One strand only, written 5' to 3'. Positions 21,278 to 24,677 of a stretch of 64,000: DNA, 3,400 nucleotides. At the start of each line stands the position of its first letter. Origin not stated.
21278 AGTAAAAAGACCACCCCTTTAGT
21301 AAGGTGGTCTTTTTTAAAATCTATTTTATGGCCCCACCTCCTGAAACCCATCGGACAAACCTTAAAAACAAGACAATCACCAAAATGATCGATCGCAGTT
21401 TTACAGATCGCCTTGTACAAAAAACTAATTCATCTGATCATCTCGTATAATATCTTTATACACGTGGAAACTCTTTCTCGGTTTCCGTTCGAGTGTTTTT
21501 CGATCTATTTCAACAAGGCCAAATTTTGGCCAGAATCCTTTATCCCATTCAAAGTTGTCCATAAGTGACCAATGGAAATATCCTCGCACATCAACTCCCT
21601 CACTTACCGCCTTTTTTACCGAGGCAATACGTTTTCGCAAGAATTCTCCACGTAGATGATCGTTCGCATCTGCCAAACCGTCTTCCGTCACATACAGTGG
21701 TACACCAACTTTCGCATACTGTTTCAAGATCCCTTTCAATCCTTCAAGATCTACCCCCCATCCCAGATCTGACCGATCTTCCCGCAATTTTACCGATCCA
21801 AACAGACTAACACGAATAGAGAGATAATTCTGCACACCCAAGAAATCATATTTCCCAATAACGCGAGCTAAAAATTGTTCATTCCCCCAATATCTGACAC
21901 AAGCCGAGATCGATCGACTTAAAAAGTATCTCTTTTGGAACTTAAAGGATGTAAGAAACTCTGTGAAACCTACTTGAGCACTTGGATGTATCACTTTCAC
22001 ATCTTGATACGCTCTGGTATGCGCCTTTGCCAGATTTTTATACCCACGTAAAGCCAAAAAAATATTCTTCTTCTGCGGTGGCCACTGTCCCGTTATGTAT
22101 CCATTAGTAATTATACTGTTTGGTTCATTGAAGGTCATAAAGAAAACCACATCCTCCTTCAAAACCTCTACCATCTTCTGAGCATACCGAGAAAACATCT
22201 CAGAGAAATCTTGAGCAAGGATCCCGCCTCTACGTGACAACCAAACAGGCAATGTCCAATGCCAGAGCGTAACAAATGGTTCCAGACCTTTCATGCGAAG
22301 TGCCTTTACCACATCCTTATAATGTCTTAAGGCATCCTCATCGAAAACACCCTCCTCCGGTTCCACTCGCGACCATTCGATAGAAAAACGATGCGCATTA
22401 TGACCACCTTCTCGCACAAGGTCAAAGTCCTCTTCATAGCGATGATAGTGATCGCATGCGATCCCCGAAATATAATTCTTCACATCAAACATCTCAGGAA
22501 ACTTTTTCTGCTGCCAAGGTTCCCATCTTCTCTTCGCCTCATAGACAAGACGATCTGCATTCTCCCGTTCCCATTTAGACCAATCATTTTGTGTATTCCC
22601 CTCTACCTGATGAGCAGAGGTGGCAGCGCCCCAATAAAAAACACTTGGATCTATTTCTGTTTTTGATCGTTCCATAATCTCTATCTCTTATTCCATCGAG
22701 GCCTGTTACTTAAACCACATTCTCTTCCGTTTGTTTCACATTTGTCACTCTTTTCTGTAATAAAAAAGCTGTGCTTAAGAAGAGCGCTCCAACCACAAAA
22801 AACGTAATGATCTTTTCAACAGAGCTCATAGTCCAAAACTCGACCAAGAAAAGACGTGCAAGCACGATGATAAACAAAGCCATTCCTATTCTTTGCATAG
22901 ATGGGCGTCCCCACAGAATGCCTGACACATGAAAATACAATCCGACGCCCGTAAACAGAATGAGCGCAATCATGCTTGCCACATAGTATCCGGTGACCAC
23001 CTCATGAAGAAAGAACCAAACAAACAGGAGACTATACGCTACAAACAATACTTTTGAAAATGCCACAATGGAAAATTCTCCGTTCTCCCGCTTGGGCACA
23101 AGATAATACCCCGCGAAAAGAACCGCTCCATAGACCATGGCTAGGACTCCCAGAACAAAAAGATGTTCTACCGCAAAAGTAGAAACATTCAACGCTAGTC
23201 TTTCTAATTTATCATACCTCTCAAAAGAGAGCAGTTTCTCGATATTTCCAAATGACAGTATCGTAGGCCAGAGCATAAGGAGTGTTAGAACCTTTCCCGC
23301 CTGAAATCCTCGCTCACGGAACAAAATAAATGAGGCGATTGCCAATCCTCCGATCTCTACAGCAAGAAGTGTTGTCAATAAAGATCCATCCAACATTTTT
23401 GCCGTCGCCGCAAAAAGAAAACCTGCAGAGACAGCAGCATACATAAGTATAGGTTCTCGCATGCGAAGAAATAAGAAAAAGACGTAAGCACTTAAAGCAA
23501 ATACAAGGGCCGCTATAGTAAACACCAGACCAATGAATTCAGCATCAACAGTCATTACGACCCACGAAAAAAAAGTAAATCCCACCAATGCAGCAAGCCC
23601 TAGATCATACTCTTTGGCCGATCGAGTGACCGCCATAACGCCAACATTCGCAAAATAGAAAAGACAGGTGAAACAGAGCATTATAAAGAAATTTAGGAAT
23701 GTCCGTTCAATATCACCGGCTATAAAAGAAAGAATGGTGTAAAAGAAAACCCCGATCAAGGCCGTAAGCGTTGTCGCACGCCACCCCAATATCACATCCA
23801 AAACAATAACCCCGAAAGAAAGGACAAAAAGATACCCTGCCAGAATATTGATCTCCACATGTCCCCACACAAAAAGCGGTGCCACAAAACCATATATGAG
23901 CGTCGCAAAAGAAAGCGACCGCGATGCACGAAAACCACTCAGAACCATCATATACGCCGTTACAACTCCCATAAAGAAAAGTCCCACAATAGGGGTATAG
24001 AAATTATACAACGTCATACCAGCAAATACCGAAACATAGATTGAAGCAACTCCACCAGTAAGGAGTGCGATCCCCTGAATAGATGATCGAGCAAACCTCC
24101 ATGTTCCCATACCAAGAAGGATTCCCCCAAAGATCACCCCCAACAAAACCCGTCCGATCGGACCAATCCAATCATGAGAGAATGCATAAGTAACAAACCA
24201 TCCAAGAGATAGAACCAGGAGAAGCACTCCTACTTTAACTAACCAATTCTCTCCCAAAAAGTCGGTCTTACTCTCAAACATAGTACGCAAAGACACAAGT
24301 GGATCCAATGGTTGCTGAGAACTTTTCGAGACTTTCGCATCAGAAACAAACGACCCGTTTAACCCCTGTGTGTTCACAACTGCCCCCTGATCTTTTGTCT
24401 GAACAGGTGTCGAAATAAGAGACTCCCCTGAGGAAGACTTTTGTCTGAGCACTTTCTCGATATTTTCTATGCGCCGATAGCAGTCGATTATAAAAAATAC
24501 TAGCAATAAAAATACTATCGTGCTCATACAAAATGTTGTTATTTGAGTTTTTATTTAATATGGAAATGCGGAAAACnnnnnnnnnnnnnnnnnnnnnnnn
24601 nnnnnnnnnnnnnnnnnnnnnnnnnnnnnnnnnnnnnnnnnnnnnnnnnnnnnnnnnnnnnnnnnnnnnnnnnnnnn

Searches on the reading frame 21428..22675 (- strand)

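Call 79: search_protein_families(library=pfam, proteins=[window:21428-22675:-], max_evalue=0.00001)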
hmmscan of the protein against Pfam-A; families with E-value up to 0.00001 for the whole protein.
window:21428-22675:- (416 aa): 2 families
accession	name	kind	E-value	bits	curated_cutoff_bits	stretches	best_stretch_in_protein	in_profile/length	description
PF00232.24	Glyco_hydro_1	-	1.2e-76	258.4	22.6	2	10-239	6-220/453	Glycosyl hydrolase family 1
PF00331.26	Glyco_hydro_10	-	2.3e-06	27.5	22.1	0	99-384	45-290/311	Glycosyl hydrolase family 10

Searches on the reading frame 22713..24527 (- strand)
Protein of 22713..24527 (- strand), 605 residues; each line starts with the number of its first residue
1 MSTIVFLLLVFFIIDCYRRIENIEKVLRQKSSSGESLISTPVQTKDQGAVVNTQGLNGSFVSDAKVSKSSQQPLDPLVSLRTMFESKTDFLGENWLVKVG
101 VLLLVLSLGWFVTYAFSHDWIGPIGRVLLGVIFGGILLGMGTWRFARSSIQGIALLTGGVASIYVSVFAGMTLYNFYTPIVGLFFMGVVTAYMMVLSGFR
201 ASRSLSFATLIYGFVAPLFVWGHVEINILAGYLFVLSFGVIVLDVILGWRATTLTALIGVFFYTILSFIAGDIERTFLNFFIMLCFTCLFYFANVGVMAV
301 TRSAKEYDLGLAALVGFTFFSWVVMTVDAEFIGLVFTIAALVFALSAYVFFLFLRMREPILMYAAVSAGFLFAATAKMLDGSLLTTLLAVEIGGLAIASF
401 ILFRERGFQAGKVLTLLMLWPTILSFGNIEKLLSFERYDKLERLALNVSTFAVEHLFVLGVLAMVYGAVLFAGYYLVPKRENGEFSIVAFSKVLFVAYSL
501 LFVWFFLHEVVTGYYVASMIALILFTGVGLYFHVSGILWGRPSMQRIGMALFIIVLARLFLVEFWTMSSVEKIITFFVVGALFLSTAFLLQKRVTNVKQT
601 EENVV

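Call 79: search_protein_families(library=pfam, proteins=[window:22713-24527:-], max_evalue=0.00001)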
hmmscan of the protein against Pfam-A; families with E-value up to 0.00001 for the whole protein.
window:22713-24527:- (605 aa): 1 family
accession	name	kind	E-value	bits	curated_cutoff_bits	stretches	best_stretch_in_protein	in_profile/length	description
PF10101.14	DUF2339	-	2.8e-42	145.8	33.6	2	92-516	1-430/659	Predicted membrane protein (DUF2339)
